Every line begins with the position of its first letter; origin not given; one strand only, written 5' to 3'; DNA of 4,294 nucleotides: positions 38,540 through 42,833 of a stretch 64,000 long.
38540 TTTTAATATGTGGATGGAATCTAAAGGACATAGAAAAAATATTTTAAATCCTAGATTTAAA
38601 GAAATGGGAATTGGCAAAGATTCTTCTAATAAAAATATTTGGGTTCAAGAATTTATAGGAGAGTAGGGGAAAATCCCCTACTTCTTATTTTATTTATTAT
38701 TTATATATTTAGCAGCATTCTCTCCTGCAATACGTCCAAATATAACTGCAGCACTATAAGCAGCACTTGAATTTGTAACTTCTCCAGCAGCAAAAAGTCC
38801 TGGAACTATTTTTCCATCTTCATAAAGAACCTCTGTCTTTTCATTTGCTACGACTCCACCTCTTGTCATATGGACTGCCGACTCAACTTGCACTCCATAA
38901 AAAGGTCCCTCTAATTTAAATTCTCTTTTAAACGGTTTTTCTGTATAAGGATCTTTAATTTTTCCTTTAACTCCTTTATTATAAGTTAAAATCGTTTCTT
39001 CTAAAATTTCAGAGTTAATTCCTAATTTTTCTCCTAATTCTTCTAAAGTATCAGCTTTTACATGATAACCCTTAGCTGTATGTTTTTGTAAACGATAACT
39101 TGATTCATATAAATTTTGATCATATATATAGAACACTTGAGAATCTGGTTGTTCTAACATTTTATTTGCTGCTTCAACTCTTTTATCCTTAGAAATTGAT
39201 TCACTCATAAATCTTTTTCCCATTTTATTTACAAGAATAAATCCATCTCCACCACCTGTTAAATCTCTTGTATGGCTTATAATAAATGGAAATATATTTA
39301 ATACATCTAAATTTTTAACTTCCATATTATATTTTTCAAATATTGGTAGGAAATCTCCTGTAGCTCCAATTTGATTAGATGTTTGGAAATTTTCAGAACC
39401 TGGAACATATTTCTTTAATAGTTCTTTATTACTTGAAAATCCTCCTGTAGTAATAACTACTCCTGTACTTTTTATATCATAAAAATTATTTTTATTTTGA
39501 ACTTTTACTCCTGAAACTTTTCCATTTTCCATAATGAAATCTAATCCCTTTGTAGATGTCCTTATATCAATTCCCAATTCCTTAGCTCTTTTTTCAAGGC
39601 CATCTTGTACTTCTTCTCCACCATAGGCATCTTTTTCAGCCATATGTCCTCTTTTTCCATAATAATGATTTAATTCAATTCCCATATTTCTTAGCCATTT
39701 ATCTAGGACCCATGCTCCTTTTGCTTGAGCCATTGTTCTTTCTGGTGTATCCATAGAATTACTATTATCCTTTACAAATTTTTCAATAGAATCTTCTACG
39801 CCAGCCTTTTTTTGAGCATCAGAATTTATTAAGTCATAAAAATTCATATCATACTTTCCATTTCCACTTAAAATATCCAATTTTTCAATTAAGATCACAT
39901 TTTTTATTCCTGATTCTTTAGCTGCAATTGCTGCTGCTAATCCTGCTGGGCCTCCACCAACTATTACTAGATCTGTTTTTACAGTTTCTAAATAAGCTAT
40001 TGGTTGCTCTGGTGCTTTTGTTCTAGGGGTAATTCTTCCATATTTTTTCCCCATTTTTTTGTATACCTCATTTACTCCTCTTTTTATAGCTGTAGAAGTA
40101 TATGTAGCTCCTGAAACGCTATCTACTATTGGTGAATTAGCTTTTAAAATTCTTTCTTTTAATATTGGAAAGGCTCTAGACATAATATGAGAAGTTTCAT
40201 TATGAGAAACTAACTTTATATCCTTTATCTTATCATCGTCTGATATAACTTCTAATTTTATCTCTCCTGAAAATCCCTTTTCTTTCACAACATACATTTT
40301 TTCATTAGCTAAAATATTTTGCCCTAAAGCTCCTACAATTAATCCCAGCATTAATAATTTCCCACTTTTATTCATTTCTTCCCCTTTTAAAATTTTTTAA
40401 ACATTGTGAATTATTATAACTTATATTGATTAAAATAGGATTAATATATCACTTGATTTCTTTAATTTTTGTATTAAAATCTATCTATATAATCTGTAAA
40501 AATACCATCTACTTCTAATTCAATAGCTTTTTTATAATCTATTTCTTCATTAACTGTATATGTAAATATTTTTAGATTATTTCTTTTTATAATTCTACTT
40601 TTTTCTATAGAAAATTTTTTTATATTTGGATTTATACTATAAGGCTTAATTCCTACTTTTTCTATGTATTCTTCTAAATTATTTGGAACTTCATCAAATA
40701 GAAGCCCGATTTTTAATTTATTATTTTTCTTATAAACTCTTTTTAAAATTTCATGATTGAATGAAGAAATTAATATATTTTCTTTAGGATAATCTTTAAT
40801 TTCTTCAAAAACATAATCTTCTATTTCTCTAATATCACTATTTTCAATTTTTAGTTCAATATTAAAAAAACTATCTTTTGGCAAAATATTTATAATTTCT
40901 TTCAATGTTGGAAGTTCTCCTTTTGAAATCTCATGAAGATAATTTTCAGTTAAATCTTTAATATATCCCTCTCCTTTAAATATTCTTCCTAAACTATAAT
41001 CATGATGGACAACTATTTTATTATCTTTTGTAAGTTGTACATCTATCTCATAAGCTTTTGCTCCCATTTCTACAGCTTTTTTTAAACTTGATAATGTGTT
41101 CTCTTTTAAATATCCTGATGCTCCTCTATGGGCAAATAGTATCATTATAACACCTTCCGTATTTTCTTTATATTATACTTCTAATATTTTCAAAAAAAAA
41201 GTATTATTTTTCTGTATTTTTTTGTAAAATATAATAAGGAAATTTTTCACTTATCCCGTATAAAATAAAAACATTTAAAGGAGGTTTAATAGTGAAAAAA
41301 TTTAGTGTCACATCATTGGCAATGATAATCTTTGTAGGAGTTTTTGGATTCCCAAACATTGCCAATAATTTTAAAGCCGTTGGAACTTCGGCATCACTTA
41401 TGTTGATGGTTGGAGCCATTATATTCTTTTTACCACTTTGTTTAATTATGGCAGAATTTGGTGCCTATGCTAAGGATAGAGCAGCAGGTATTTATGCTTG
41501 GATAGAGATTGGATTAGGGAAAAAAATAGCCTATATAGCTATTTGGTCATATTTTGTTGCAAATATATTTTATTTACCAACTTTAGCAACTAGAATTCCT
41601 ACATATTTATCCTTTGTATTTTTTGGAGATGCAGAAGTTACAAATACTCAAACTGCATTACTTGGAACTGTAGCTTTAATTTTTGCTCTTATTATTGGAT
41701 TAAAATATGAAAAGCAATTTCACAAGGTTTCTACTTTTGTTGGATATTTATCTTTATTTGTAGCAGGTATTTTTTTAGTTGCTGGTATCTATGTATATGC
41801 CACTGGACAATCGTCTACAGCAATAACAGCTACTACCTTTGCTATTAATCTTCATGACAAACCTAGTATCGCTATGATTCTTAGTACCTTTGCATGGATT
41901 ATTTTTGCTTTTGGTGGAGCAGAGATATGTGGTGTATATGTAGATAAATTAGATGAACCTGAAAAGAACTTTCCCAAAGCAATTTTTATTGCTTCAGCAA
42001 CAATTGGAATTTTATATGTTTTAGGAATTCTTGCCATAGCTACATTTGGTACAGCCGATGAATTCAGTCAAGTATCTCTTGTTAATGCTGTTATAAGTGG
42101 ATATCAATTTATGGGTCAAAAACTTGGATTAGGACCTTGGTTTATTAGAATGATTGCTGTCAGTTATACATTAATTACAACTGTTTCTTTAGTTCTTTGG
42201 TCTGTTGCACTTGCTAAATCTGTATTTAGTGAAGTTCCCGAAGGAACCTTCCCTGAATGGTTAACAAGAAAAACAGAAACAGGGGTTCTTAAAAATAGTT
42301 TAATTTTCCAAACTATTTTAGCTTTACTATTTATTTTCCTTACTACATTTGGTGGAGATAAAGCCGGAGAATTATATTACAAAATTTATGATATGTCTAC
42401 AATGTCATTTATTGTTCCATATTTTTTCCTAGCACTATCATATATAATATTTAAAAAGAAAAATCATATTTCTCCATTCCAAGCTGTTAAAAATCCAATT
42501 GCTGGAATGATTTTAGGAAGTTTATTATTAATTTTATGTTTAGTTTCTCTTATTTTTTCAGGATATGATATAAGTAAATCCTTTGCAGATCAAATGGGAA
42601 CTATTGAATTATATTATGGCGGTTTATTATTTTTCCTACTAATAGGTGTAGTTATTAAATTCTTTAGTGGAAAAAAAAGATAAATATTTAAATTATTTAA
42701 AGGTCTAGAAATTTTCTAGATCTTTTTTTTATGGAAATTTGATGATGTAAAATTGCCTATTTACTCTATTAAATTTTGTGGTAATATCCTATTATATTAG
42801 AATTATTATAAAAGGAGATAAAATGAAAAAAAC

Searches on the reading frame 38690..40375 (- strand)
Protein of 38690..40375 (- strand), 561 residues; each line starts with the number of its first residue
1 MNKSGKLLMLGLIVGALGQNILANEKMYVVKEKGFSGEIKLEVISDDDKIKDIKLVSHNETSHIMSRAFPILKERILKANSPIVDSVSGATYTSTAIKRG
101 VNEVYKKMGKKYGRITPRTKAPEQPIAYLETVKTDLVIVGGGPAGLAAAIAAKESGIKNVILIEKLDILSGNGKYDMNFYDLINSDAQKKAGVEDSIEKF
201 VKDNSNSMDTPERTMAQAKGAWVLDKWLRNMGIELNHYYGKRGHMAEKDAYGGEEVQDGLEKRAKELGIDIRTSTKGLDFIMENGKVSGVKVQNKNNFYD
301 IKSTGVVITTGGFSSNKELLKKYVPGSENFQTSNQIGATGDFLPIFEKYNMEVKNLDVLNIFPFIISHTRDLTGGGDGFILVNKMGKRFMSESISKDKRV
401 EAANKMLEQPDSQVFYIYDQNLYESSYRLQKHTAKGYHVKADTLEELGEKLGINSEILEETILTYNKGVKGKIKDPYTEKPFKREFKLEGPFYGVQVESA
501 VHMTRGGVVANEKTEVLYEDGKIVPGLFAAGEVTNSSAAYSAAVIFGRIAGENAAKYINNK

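Call 55: search_protein_families(library=pfam, proteins=[window:38690-40375:-], max_evalue=0.0001)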
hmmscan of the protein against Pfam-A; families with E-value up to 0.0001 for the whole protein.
window:38690-40375:- (561 aa): 12 families
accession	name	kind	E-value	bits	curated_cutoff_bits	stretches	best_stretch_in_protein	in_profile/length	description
PF00890.30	FAD_binding_2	-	1.9e-49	169.5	20.4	1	135-537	1-402/414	FAD binding domain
PF04205.19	FMN_bind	-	7.1e-15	55.9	22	1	34-105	1-76/77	FMN-binding domain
PF03486.20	HI0933_like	-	1.7e-14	54.3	50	1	135-315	2-167/244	HI0933-like protein Rossmann domain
PF12831.13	FAD_oxidored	-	1.9e-11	44.3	27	1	135-302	1-136/416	FAD dependent oxidoreductase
PF07992.20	Pyr_redox_2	-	9.5e-11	42.1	26.1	1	134-194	143-199/291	Pyridine nucleotide-disulphide oxidoreductase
PF01134.28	GIDA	-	1.1e-09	38.3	22.1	0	135-167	1-33/391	Glucose inhibited division protein A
PF13738.12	Pyr_redox_3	-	4.8e-09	36.3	30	1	137-195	1-59/305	Pyridine nucleotide-disulphide oxidoreductase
PF01266.30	DAO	-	5.6e-09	36.4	27.9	0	135-170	1-35/353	FAD dependent oxidoreductase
PF01494.25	FAD_binding_3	-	1.3e-07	31.6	22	1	133-339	1-186/349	FAD binding domain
PF01946.23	Thi4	-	3.8e-06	26.7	26.2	1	129-186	13-71/235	Thi4 family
PF13450.12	NAD_binding_8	-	1.2e-05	26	21.9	1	138-173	1-35/68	NAD(P)-binding Rossmann-like domain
PF00070.33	Pyr_redox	-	2.1e-05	25.4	22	0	136-190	2-53/82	Pyridine nucleotide-disulphide oxidoreductase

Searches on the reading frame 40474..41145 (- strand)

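Call 55: search_protein_families(library=pfam, proteins=[window:40474-41145:-], max_evalue=0.0001)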
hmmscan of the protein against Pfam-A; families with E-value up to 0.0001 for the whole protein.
window:40474-41145:- (223 aa): 1 family
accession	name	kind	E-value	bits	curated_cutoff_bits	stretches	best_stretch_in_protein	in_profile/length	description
PF03009.23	GDPD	-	9.3e-44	150.8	23.6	1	6-221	1-243/244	Glycerophosphoryl diester phosphodiesterase family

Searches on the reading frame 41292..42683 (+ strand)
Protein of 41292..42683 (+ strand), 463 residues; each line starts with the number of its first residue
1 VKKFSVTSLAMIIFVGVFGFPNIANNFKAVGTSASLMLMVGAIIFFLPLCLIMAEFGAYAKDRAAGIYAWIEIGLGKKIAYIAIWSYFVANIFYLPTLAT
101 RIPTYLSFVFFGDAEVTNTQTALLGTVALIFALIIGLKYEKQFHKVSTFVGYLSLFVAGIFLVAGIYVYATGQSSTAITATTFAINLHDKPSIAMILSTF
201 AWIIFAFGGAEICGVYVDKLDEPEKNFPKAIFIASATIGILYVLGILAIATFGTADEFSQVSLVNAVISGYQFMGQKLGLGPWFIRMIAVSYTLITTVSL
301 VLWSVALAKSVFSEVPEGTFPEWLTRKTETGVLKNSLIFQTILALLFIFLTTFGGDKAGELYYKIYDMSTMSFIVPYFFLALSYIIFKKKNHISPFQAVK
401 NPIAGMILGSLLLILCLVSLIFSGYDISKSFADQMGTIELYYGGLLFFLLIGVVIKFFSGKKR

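Call 55: search_protein_families(library=pfam, proteins=[window:41292-42683:+], max_evalue=0.0001)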
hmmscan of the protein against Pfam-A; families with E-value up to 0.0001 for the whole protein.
window:41292-42683:+ (463 aa): 2 families
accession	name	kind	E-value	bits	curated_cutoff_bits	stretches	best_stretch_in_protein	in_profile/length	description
PF13520.12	AA_permease_2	-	1.4e-43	149.9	27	1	4-424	1-404/427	Amino acid permease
PF00324.27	AA_permease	-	3.2e-19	69.4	24.6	1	16-458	12-460/470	Amino acid permease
